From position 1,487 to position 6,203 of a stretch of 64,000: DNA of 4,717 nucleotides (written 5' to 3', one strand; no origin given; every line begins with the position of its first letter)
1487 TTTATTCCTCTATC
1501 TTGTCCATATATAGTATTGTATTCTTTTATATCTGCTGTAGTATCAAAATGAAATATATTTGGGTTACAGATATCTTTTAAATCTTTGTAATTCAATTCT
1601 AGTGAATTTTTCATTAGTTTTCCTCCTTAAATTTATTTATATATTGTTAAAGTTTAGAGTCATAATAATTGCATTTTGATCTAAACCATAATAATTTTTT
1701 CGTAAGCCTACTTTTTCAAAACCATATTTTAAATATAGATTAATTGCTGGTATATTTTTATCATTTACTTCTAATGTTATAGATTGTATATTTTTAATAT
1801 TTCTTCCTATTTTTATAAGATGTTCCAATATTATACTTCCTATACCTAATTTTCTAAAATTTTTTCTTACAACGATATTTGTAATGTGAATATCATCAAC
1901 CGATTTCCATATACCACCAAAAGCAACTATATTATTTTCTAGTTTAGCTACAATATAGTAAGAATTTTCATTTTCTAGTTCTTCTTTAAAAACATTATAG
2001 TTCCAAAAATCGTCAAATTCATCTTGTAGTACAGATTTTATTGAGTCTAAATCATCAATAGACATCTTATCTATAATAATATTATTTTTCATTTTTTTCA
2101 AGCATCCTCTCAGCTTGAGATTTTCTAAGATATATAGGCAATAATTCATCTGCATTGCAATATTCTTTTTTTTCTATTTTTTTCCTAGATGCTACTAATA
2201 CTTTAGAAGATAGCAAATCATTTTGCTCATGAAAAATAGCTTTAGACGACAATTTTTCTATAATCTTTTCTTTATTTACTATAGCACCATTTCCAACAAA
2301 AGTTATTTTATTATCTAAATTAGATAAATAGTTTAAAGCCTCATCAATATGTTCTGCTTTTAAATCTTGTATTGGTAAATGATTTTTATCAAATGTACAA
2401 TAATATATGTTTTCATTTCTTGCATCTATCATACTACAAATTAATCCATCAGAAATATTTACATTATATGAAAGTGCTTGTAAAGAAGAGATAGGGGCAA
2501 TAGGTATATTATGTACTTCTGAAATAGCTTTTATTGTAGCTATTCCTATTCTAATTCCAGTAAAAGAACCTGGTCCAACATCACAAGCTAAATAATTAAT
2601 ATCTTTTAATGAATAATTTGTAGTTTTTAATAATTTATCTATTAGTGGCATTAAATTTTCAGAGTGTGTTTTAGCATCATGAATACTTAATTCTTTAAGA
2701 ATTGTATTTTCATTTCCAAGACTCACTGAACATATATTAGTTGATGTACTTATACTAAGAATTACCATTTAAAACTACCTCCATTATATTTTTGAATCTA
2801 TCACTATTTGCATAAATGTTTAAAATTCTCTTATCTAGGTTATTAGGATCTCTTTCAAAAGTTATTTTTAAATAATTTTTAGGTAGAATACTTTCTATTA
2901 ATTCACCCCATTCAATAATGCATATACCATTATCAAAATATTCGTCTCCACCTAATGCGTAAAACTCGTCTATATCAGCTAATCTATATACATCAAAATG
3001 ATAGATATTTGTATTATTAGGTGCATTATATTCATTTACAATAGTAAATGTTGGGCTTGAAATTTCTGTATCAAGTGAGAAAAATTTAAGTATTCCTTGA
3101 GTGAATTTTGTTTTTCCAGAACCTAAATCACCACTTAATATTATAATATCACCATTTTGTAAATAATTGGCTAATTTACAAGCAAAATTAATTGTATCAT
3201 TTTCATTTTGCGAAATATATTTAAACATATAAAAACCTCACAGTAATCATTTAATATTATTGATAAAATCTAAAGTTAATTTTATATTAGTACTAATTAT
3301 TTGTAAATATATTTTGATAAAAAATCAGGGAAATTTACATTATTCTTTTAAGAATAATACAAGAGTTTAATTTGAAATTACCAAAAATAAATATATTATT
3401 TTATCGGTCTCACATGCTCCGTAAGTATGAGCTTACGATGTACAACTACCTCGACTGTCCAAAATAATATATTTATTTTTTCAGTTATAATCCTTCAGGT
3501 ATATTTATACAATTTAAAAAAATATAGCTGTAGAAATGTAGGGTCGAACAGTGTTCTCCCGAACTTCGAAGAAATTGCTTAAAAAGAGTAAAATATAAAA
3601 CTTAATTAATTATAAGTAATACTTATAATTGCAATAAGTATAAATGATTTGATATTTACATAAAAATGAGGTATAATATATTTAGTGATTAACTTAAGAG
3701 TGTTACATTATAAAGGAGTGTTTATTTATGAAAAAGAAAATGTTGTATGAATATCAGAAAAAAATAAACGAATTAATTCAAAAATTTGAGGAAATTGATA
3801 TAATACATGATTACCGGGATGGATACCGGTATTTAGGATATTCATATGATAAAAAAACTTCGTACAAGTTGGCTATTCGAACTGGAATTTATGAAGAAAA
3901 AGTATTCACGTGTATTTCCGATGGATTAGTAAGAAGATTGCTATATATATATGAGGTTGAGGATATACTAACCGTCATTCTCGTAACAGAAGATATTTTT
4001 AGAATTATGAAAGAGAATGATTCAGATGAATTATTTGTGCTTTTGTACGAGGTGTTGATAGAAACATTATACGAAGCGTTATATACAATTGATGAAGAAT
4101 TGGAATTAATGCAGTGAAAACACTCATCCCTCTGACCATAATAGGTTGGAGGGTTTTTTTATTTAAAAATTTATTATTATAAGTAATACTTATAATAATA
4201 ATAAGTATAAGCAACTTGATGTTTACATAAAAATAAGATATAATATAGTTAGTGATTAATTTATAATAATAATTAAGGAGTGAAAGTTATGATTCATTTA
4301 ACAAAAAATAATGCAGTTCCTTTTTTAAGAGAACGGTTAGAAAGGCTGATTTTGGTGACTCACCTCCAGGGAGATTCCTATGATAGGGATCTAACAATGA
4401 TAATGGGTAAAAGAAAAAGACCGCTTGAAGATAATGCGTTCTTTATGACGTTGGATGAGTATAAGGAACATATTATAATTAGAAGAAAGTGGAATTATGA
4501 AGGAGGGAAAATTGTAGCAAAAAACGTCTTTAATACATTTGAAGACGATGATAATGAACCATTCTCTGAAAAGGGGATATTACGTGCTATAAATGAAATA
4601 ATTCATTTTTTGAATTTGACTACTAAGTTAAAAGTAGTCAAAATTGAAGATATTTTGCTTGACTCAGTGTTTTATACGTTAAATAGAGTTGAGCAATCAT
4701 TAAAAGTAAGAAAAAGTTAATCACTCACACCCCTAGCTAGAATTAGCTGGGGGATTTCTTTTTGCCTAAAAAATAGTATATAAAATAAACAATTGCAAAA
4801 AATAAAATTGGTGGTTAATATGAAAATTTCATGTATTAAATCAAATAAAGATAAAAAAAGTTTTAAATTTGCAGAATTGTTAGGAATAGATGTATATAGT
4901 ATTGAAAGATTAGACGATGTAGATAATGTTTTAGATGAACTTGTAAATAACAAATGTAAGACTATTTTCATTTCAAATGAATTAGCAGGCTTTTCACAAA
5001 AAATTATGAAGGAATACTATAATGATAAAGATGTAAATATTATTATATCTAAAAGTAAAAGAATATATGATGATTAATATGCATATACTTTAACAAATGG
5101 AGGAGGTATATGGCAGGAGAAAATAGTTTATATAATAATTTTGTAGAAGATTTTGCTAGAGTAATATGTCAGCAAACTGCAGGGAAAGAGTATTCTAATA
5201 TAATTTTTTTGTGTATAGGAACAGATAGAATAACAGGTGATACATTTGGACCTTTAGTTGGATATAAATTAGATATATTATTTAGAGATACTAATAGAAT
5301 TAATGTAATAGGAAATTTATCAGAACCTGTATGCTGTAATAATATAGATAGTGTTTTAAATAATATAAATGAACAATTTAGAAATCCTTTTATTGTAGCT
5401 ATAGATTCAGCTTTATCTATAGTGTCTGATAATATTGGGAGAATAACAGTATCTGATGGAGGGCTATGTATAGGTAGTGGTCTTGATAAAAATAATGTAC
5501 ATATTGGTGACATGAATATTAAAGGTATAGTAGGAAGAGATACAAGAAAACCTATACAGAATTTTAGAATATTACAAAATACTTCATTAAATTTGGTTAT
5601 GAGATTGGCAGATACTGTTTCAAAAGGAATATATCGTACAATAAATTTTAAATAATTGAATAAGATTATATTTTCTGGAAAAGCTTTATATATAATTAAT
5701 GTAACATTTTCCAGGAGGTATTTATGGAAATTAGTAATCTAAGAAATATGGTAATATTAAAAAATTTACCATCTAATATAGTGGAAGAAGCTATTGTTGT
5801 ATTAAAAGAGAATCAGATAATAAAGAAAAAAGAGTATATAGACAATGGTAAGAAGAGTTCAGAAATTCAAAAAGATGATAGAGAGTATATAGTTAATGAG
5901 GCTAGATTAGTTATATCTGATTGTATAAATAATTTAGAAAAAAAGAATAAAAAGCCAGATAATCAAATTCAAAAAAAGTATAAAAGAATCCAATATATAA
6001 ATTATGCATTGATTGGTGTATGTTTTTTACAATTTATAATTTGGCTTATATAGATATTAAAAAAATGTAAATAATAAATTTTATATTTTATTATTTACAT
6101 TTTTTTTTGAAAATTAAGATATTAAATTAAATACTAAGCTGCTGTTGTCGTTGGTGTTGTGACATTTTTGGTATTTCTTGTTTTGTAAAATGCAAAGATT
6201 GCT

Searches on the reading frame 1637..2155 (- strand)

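Call 91: search_protein_families(library=pfam, proteins=[window:1637-2155:-], max_evalue=0.01)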
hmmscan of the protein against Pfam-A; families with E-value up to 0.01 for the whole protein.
window:1637-2155:- (172 aa): 7 families
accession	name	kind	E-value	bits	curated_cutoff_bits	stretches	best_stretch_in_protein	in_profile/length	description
PF00583.31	Acetyltransf_1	-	8e-19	68.5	20.7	1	39-146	4-116/116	Acetyltransferase (GNAT) family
PF13673.13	Acetyltransf_10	-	1.1e-13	51.8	23.6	1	45-154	11-115/128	Acetyltransferase (GNAT) domain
PF13508.13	Acetyltransf_7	-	2.7e-13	50.6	27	1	64-148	2-84/84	Acetyltransferase (GNAT) domain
PF13420.13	Acetyltransf_4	-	2.3e-06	28.2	24.3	1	89-163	77-151/155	Acetyltransferase (GNAT) domain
PF08445.16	FR47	-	5.5e-05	23.5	22.1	1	90-149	23-80/86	FR47-like protein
PF17013.11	Acetyltransf_15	-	0.0023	17.8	35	1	52-154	64-144/210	Putative acetyl-transferase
PF13302.13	Acetyltransf_3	-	0.0089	17.2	25.4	0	56-147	45-138/138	Acetyltransferase (GNAT) domain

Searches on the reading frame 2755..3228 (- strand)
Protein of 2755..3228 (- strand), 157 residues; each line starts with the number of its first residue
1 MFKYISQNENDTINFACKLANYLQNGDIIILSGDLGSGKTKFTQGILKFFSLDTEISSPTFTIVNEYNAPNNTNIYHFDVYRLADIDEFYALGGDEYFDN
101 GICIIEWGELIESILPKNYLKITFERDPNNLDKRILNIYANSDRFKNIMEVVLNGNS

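Call 47: find_encoding_contigs(protein=window:2755-3228:-, flank=4000, max_places=10)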
Protein window:2755-3228:- (157 aa): 23 contigs read that carry it; 4 places shown.
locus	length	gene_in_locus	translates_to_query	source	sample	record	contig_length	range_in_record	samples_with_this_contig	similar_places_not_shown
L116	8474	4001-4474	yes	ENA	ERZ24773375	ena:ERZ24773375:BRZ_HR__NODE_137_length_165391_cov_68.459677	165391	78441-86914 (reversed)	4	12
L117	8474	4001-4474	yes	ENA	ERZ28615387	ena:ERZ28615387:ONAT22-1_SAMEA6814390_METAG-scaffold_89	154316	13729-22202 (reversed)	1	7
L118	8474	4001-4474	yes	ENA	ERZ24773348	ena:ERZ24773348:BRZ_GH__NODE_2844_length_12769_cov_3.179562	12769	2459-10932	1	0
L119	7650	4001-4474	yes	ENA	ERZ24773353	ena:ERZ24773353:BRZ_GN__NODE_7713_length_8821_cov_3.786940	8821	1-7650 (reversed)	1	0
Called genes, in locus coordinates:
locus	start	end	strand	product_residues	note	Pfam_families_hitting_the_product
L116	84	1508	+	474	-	PF12832:MFS_1_like (faint), PF13347:MFS_2 (weak), PF07690:MFS_1, PF00083:Sugar_tr (weak)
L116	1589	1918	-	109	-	-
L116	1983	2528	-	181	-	PF06866:DUF1256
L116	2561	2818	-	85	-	-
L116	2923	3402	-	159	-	-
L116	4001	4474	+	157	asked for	PF02367:TsaE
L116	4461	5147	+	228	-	PF00814:TsaD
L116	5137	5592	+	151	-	PF13673:Acetyltransf_10, PF00583:Acetyltransf_1, PF13420:Acetyltransf_4 (weak), PF13508:Acetyltransf_7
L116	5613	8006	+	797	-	PF20437:LonC_helical, PF13654:AAA_32, PF20436:LonB_AAA-LID, PF05362:Lon_C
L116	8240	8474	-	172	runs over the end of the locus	PF01245:Ribosomal_L19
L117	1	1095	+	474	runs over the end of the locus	PF12832:MFS_1_like (faint), PF13347:MFS_2 (weak), PF07690:MFS_1, PF00083:Sugar_tr (weak)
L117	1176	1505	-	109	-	-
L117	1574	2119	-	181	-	PF06866:DUF1256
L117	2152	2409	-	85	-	-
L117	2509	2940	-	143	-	-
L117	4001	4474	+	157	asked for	PF02367:TsaE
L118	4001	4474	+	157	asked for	PF02367:TsaE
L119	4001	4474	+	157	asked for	PF02367:TsaE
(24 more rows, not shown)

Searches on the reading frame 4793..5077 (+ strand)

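Call 37: search_protein_families(library=pfam, proteins=[window:4793-5077:+], max_evalue=1)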
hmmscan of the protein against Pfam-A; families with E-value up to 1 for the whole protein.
window:4793-5077:+ (94 aa): 1 family
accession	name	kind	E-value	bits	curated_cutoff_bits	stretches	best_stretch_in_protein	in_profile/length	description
PF01990.22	ATP-synt_F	-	0.0022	18.7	23.5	1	24-83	10-69/91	ATP synthase (F/14-kDa) subunit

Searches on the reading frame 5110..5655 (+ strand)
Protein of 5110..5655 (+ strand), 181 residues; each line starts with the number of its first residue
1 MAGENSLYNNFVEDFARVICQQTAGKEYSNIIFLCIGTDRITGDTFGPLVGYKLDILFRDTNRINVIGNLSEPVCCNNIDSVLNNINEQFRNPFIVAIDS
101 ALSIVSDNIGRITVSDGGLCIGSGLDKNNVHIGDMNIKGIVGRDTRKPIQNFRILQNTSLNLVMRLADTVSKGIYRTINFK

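Call 37: search_protein_families(library=pfam, proteins=[window:5110-5655:+], max_evalue=1)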
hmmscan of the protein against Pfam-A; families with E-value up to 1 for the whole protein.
window:5110-5655:+ (181 aa): 2 families
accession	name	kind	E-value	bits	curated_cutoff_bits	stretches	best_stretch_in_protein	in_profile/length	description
PF06866.16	DUF1256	-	4.7e-40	137.1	27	1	9-173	7-164/164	Protein of unknown function (DUF1256)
PF03418.19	Peptidase_A25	-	0.0027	17.1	27.8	1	81-130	159-209/353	Germination protease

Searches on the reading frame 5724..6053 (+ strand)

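Call 37: search_protein_families(library=pfam, proteins=[window:5724-6053:+], max_evalue=1)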
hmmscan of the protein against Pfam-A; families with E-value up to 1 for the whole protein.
window:5724-6053:+ (109 aa): 1 family
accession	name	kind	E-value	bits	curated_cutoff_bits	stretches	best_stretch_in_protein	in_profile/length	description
PF12961.13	DUF3850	-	0.0099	16.5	22.9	1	37-92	12-60/77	Domain of unknown function (DUF3850)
